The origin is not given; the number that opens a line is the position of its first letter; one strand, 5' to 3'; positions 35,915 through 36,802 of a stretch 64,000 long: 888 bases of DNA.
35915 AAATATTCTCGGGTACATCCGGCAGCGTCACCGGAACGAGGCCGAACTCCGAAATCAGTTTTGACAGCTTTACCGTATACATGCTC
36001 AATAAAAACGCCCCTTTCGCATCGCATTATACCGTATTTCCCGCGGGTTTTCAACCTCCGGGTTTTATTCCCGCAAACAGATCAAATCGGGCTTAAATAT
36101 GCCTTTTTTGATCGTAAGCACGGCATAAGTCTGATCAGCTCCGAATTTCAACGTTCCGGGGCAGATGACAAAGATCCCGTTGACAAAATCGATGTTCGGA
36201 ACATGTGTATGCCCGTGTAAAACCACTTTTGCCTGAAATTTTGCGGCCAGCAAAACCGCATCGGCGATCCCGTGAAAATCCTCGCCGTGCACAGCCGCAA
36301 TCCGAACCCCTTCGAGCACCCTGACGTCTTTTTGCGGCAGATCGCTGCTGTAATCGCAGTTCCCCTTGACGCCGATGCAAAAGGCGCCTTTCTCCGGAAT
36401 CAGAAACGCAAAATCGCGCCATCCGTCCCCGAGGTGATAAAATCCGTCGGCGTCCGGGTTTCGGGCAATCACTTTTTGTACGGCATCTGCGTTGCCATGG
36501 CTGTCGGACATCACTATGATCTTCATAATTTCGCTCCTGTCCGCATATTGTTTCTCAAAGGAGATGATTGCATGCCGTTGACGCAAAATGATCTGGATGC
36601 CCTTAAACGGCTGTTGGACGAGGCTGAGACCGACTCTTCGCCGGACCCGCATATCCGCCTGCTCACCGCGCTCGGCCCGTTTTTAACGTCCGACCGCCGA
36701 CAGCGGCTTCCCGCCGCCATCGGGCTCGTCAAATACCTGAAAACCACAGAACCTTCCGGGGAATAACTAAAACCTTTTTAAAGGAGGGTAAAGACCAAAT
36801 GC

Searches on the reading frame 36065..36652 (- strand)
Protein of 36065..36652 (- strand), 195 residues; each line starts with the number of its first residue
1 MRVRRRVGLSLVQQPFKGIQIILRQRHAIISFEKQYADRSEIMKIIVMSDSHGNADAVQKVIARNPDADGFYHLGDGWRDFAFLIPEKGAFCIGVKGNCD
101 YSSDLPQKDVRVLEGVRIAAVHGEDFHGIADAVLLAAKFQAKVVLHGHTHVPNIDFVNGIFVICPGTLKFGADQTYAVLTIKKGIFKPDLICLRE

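Call 84: search_protein_families(library=ncbifam, proteins=[window:36065-36652:-], max_evalue=1e-10)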
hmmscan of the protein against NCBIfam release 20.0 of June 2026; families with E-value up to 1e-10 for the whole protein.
window:36065-36652:- (195 aa): 2 families
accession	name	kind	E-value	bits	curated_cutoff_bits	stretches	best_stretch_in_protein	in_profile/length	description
TIGR00040.1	yfcE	subfamily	3.9e-19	69.3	56.25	1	43-183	1-152/158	YfcE family phosphodiesterase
NF006988.0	PRK09453.1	equivalog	1.8e-14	54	117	0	93-177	67-158/183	phosphodiesterase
